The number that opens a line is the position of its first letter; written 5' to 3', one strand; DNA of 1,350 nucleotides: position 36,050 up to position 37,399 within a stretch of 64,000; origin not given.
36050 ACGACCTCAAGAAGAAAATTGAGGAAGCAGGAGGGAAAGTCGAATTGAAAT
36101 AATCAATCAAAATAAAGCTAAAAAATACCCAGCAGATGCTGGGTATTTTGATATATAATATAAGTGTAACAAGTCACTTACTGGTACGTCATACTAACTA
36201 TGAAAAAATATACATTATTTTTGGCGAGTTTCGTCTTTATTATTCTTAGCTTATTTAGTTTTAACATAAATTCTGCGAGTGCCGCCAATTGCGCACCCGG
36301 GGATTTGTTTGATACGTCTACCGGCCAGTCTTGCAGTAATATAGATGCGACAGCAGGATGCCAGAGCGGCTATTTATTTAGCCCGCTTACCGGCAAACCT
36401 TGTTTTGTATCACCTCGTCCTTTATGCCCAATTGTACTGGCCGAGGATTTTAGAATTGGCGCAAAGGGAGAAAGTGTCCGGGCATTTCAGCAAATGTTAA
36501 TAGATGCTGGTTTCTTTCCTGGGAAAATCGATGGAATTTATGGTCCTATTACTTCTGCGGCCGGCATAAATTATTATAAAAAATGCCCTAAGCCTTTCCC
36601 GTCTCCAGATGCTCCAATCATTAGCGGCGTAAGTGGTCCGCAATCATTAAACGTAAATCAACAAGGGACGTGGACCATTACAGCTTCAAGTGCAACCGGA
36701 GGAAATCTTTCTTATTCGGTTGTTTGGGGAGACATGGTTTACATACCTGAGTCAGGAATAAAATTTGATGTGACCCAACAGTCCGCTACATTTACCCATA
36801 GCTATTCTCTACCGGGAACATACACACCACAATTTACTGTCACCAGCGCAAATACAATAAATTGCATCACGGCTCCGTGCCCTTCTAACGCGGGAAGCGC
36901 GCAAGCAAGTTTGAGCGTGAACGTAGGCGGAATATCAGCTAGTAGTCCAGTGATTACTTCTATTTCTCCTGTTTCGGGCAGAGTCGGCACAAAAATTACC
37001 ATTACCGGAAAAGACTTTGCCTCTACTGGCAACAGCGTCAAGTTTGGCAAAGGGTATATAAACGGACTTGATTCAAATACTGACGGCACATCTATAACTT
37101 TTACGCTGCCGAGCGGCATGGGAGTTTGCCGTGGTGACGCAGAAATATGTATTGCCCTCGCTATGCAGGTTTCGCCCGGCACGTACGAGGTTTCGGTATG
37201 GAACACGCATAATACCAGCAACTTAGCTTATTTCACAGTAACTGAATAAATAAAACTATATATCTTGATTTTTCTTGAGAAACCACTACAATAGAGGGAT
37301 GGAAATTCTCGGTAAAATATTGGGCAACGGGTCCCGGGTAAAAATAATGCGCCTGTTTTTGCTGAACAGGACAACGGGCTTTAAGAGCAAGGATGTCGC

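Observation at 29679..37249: Paralogous family of three secreted proteins sharing a novel Cys-bracketed 17-aa repeat plus a peptidoglycan-binding domain, in shuffled domain order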

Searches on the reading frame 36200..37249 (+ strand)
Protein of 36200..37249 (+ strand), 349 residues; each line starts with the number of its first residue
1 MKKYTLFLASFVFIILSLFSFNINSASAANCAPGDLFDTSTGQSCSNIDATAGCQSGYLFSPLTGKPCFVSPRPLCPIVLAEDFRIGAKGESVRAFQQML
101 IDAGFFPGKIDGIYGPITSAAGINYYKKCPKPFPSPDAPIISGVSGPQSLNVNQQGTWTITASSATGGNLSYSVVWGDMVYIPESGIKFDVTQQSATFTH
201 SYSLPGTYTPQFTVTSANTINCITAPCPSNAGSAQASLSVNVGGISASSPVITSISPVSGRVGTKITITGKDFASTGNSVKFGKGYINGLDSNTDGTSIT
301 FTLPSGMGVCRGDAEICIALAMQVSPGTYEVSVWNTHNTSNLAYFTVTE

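Call 3: search_protein_families(library=pfam, proteins=[window:36200-37249:+], max_evalue=1)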
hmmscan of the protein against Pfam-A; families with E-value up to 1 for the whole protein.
window:36200-37249:+ (349 aa): 6 families
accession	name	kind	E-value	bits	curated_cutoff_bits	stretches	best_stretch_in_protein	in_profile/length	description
PF01833.30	TIG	-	3.8e-09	36.8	20.9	1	250-337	1-72/84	IPT/TIG domain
PF01471.23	PG_binding_1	-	4.8e-06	27.1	23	1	90-121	2-33/57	Putative peptidoglycan binding domain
PF18911.6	PKD_4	-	1.7e-05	25.2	27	1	137-218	2-72/85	PKD domain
PF00801.26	PKD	-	0.0013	19.1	23.5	1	151-216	10-67/80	PKD domain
PF20533.3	DUF6748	-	0.031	14.4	27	1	173-230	68-124/196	Domain of unknown function (DUF6748)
PF14059.11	DUF4251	-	0.082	13.4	27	0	322-347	34-59/133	Domain of unknown function (DUF4251)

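Call 4: search_protein_families(library=ncbifam, proteins=[window:36200-37249:+], max_evalue=1)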
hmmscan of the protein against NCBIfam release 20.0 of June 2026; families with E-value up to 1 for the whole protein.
window:36200-37249:+ (349 aa): 6 families
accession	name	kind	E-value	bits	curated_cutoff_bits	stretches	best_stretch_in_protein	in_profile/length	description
TIGR02869.1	spore_SleB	equivalog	7.7e-05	22.6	236.5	1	84-126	7-49/201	spore cortex-lytic enzyme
NF047769.1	LIC10067_lipo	equivalog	0.014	14.7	200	1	243-306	30-102/239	LIC10067 family putative lipoprotein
NF004786.0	PRK06132.1-3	equivalog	0.021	13.6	329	1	88-130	218-260/418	hypothetical protein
NF052377.1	lmo1851_S41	exception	0.052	12.2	725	1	83-125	383-425/468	lmo1851 family serine protease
TIGR03979.1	His_Ser_Rich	equivalog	0.055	13.4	121.65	1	90-127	131-167/190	His-Xaa-Ser repeat protein HxsA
NF040573.1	holin_dep_muram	equivalog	0.12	12.1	240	1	83-131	88-135/200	holin-associated N-acetylmuramidase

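Call 39: find_homologous_proteins(query=window:36200-37246:+, max_evalue=0.00001)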
Query window:36200-37246:+ (349 aa): 192 proteins with E <= 0.00001 among 3779 candidates; the best 120 are listed.
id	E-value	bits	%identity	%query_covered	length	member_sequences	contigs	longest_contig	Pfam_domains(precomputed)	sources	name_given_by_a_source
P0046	2.2e-229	778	100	100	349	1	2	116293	PF01833.31,PF01471.24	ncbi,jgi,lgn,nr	ncbi:MAG TPA: IPT/TIG domain-containing protein [Candidatus Paceibacterota bacterium]|jgi:peptidogly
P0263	1.8e-105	371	68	72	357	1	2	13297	PF00801.27,PF18911.7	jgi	jgi:peptidoglycan hydrolase-like protein with peptidoglycan-binding domain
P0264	7.6e-95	336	64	70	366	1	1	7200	PF01471.24,PF18911.7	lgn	-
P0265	1.5e-89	318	48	100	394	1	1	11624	PF01833.31,PF18911.7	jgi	jgi:hypothetical protein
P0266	8.3e-87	309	46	100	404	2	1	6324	PF01471.24,PF18911.7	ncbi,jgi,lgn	-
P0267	2.5e-86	308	44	99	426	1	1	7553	PF01833.31,PF01471.24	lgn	-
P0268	3.4e-80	288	52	76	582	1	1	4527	PF05345.19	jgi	jgi:hypothetical protein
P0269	2.3e-74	268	51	75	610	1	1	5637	-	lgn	-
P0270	9.6e-72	260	52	68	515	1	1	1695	-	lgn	-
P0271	1.1e-69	253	41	100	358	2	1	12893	PF01833.31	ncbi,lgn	-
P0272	2.3e-64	236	43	75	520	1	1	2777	PF00801.27,PF01833.31,PF01471.24,PF18911.7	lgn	-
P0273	3.2e-64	235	49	79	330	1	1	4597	PF01833.31,PF01471.24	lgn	-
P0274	6.7e-64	234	50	72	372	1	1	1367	PF01471.24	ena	-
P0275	7.4e-63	231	44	77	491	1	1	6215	-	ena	-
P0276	1.6e-62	230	48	79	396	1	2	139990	PF01471.24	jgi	jgi:hypothetical protein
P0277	1.1e-61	227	50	70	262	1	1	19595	PF01471.24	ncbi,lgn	-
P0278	5.1e-61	225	43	75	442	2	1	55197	PF01833.31,PF01471.24,PF18911.7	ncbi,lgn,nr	ncbi:IPT/TIG domain-containing protein [Candidatus Nomurabacteria bacterium]|nr:IPT/TIG domain-conta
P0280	1.1e-60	224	48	71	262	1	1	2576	PF01471.24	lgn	-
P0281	1.2e-60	223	42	75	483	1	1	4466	PF01471.24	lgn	-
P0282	1.3e-60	223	49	68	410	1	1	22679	PF01471.24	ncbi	-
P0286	1.3e-55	207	39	99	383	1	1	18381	PF01833.31,PF01471.24,PF18911.7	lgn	-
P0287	2.0e-54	203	36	49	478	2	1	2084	PF22352.3,PF00801.27,PF17963.8,PF01833.31,PF19077.7,PF18911.7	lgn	-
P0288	3.9e-53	199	35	61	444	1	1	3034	PF22352.3,PF00801.27,PF17963.8,PF01833.31,PF18911.7,PF20144.6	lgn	-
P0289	4.7e-52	195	44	58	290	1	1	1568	PF01471.24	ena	-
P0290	5.1e-52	195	35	100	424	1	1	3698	PF01471.24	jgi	jgi:hypothetical protein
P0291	6.0e-52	195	43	78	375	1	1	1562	PF01471.24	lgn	-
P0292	8.7e-51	191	45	61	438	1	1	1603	PF01833.31,PF18911.7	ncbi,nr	ncbi:MAG: IPT/TIG domain-containing protein, partial [Sedimentisphaerales bacterium]|nr:IPT/TIG doma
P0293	1.1e-49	187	50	22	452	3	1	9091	PF00801.27,PF01833.31,PF18911.7,PF20144.6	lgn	-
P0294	2.8e-49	186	37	74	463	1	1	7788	PF09374.16,PF01471.24,PF18911.7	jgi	jgi:hypothetical protein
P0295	3.2e-49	186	37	76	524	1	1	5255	PF00801.27,PF05345.19,PF01471.24,PF18911.7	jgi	jgi:peptidoglycan hydrolase-like protein with peptidoglycan-binding domain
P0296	1.2e-48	184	37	100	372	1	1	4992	PF00801.27,PF18911.7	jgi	-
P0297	6.7e-48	181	41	77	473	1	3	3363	PF00801.27,PF01833.31,PF01471.24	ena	-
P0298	8.3e-48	181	40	70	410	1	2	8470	PF01471.24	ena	-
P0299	1.2e-47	181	46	78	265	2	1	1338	PF01471.24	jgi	jgi:hypothetical protein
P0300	7.0e-47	178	42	79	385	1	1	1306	PF01471.24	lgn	-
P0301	1.1e-46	178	39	75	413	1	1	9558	PF01471.24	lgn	-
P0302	3.7e-46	176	40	100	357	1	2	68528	PF01833.31,PF01471.24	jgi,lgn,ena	jgi:peptidoglycan hydrolase-like protein with peptidoglycan-binding domain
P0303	3.8e-46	176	45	61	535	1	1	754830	PF01833.31,PF01471.24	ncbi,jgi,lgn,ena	jgi:hypothetical protein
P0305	2.1e-45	173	51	33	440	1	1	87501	PF01471.24,PF18911.7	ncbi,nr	ncbi:MAG: peptidoglycan-binding protein [Candidatus Pacebacteria bacterium]|nr:peptidoglycan-binding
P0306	2.2e-45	173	42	85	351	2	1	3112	PF00801.27,PF01471.24,PF18911.7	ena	-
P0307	1.3e-44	171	42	52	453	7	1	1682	PF00801.27,PF17963.8,PF01471.24,PF18911.7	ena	-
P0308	1.4e-44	170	50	63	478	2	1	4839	PF00801.27,PF01471.24,PF18911.7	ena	-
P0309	1.9e-44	170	38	99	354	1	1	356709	PF01471.24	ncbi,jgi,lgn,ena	ncbi:MAG: peptidoglycan-binding domain-containing protein [Candidatus Paceibacterota bacterium]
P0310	3.0e-44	169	49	37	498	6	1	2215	PF00801.27,PF17963.8,PF01471.24,PF18911.7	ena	-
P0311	3.2e-44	169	40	87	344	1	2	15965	PF01471.24,PF18911.7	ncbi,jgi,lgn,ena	-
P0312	3.6e-44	169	40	70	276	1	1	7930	PF01471.24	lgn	-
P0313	4.2e-44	169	37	100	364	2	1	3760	PF01471.24,PF18911.7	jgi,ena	-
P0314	4.4e-44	169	39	61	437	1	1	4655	PF00801.27,PF01833.31,PF18911.7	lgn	-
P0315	1.3e-43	167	37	100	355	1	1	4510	PF01471.24,PF18911.7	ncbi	ncbi:MAG: IPT/TIG domain-containing protein [bacterium]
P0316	1.8e-43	167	38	100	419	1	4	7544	PF01471.24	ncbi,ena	-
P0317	4.4e-43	166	50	32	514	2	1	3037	PF09374.16,PF01471.24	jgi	jgi:hypothetical protein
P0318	6.6e-43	165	42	67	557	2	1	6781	PF00404.25,PF01471.24,PF18911.7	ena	-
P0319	1.6e-42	164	34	100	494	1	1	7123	PF01833.31,PF01471.24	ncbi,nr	ncbi:peptidoglycan-binding protein [Candidatus Woesebacteria bacterium]|nr:peptidoglycan-binding pro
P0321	1.1e-41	161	33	61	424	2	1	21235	PF00801.27,PF01833.31,PF19077.7,PF18911.7,PF20144.6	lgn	-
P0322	1.3e-41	161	39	89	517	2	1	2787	PF01833.31,PF01471.24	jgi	-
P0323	1.7e-41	160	41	61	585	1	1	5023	PF01833.31,PF01471.24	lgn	-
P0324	2.4e-41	160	35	99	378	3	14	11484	PF01471.24,PF18911.7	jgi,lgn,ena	-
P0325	2.5e-41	160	39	99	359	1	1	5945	PF01833.31,PF01471.24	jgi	jgi:peptidoglycan hydrolase-like protein with peptidoglycan-binding domain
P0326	9.7e-41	158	41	100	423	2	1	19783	PF01471.24,PF18911.7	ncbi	-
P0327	1.3e-40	157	42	62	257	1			PF01471.24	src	-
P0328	2.2e-40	157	76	29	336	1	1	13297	PF01833.31,PF01471.24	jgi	jgi:hypothetical protein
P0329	2.8e-40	156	38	60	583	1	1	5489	PF00801.27,PF01833.31,PF01471.24,PF18911.7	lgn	-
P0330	3.3e-40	156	38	69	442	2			PF01471.24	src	-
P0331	1.0e-39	155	62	30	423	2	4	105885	PF09394.17,PF01471.24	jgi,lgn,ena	-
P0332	1.5e-39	154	63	32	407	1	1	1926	PF09394.17,PF01471.24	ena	-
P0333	2.1e-39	154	51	26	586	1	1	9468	PF00801.27,PF01833.31,PF10342.16,PF18911.7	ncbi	-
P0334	5.7e-39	152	39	74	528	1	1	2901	PF01471.24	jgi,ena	-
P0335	5.8e-39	152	65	37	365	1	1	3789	PF01471.24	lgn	-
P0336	7.0e-39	152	65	31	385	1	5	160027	PF09394.17,PF01471.24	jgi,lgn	jgi:peptidoglycan hydrolase-like protein with peptidoglycan-binding domain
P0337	1.3e-38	151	38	100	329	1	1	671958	PF18911.7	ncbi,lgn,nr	ncbi:MAG: IPT/TIG domain-containing protein [Candidatus Pacebacteria bacterium]|nr:IPT/TIG domain-co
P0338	1.4e-38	151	37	99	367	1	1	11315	PF01833.31,PF01471.24,PF18911.7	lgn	-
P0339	1.8e-38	150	33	73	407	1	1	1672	PF00801.27,PF17963.8,PF01833.31,PF17892.8,PF01471.24,PF19077.7,PF18911.7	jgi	jgi:PKD repeat protein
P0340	6.0e-38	149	64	30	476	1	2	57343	PF09394.17,PF01471.24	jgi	jgi:predicted secreted protein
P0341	1.1e-37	148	38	100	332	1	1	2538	PF01833.31,PF18911.7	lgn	-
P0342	1.5e-37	147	38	75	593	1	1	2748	PF01471.24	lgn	-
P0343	1.7e-37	147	54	23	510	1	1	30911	PF00127.27,PF01833.31,PF01471.24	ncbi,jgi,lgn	ncbi:MAG: IPT/TIG domain-containing protein [Candidatus Paceibacterota bacterium]|jgi:plastocyanin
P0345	2.7e-37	147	45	60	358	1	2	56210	PF01833.31,PF01471.24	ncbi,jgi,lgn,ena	ncbi:MAG: IPT/TIG domain-containing protein [Candidatus Paceibacterota bacterium]|jgi:peptidoglycan 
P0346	3.5e-37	146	38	99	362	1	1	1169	PF01833.31,PF01471.24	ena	-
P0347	6.7e-37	145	37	100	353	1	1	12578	PF01471.24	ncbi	-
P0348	9.2e-37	145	36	76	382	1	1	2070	PF01833.31,PF01471.24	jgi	jgi:peptidoglycan hydrolase-like protein with peptidoglycan-binding domain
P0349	1.6e-36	144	72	31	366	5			PF01471.24,PF18911.7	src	-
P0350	2.3e-36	144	39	59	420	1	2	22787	PF00801.27,PF01833.31,PF01471.24,PF19077.7,PF18911.7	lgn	-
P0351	3.0e-36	143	38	67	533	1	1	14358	PF01833.31,PF01471.24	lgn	-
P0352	5.6e-36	142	39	64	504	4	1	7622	PF00801.27,PF01471.24,PF18911.7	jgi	-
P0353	6.5e-36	142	61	31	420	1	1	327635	PF09394.17,PF01471.24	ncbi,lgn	-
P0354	7.1e-36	142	63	30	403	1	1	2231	PF01471.24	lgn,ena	-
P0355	1.1e-35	141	41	70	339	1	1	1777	PF01471.24,PF18911.7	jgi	jgi:peptidoglycan hydrolase-like protein with peptidoglycan-binding domain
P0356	1.3e-35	141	45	60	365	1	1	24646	PF01471.24,PF18911.7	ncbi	-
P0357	1.5e-35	141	61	30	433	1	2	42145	PF09394.17,PF01471.24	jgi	jgi:hypothetical protein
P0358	2.5e-35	140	41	79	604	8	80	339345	PF00801.27,PF05345.19,PF01471.24,PF18911.7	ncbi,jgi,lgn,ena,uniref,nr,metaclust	ncbi:hypothetical protein A2W67_02125 [Candidatus Nomurabacteria bacterium RIFCSPLOWO2_02_40_28]|uni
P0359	3.8e-35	140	47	28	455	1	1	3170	PF01471.24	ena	-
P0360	4.5e-35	139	55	47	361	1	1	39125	PF00801.27,PF01471.24,PF18911.7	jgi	jgi:peptidoglycan hydrolase-like protein with peptidoglycan-binding domain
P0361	7.0e-35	139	40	67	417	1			PF01471.24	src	-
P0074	1.2e-34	138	41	62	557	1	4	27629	PF01471.24,PF18911.7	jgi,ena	jgi:hypothetical protein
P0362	1.6e-34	137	52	49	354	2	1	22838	PF01471.24,PF18911.7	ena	-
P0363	2.4e-34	137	37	59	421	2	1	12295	PF00801.27,PF01833.31,PF01471.24,PF19077.7,PF18911.7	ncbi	-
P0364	3.3e-34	136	40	72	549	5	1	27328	PF00404.25,PF01471.24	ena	-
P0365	7.4e-34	135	36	59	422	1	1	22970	PF00801.27,PF01833.31,PF01471.24,PF18911.7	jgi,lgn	jgi:peptidoglycan hydrolase-like protein with peptidoglycan-binding domain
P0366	1.5e-33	134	31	78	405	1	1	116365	PF00801.27,PF01833.31,PF19271.5,PF01471.24,PF18911.7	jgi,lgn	jgi:peptidoglycan hydrolase-like protein with peptidoglycan-binding domain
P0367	1.6e-33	134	60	37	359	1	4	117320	PF01471.24,PF18911.7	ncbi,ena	-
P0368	5.3e-33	132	42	74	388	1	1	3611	PF10342.16,PF01471.24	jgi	jgi:peptidoglycan hydrolase-like protein with peptidoglycan-binding domain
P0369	1.5e-32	131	37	60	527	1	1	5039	PF00801.27,PF01471.24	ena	-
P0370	3.2e-32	130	57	23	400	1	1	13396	PF01833.31,PF01471.24,PF18911.7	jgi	jgi:peptidoglycan hydrolase-like protein with peptidoglycan-binding domain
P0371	3.5e-32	130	39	49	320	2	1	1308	PF00801.27,PF01833.31,PF17892.8,PF19077.7,PF18911.7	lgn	-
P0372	6.3e-32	129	37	76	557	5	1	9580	PF01471.24,PF18911.7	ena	-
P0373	9.6e-32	128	57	30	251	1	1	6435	PF01833.31,PF18911.7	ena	-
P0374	1.0e-31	128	65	31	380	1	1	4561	PF01471.24,PF18911.7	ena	-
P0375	1.2e-31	128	51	52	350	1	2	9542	PF01471.24,PF18911.7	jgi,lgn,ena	-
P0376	1.4e-31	128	32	66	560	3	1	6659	PF01833.31,PF01471.24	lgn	-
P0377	2.6e-31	127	34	60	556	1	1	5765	PF01833.31,PF01471.24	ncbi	-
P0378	6.0e-31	126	45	47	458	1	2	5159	PF01471.24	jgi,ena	-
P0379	1.3e-30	125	44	60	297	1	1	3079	PF00801.27,PF18911.7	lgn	-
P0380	4.1e-30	123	38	62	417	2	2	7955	PF01471.24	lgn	-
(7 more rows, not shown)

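Call 58: predict_structure(alignment_id=A5)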
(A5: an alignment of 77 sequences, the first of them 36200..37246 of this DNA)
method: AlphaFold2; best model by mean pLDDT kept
length: 349 residues; sequences in the alignment: 77
mean_pLDDT: 82.0   pTM: 0.46
mean pLDDT of the five models: 82.0, 80.9, 80.8, 80.4, 80.4
residues with pLDDT >= 90: 173; 70-90: 99; 50-70: 56; < 50: 21
segments of 3 or more residues with pLDDT < 50: 22-29, 181-183, 188-190
pLDDT, mean of each block of 10 residues (from residue 1): 68 70 45 75 67 67 70 62 87 94 94 96 85 75 93 94 88 86 47 82 91 79 61 88 76 98 98 93 95 94 95 75 96 92 97
secondary structure, 60 per line:
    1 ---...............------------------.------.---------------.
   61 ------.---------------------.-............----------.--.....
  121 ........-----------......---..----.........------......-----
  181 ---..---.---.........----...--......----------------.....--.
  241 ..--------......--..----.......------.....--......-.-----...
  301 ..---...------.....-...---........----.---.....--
elements in order: H4-18 H91-102 H116-128 E140-145 E155-163 E170-175 E193-201 E206-208 E211-216 E233-237 E240-242 E251-256 E265-271 E278-282 E285-290 E298-302 E306-308 H315-319 E321-323 E327-334 E343-347

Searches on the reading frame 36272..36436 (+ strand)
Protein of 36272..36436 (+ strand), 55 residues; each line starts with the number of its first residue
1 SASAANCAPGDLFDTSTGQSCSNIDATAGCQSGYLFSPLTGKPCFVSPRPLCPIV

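Call 6: search_protein_families(library=pfam, proteins=[window:36272-36436:+], max_evalue=10)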
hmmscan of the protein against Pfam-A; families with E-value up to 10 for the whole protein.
seq(55 aa): 0 families

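Call 7: search_solved_structures(query=window:36272-36436:+, max_evalue=10, show_alignments=3)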
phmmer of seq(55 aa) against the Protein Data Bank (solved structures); distinct sequences matched with E-value up to 10: 1.
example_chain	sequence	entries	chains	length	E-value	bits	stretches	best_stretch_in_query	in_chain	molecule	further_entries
6uk5_A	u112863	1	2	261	1.3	12.8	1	24-49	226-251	CalS10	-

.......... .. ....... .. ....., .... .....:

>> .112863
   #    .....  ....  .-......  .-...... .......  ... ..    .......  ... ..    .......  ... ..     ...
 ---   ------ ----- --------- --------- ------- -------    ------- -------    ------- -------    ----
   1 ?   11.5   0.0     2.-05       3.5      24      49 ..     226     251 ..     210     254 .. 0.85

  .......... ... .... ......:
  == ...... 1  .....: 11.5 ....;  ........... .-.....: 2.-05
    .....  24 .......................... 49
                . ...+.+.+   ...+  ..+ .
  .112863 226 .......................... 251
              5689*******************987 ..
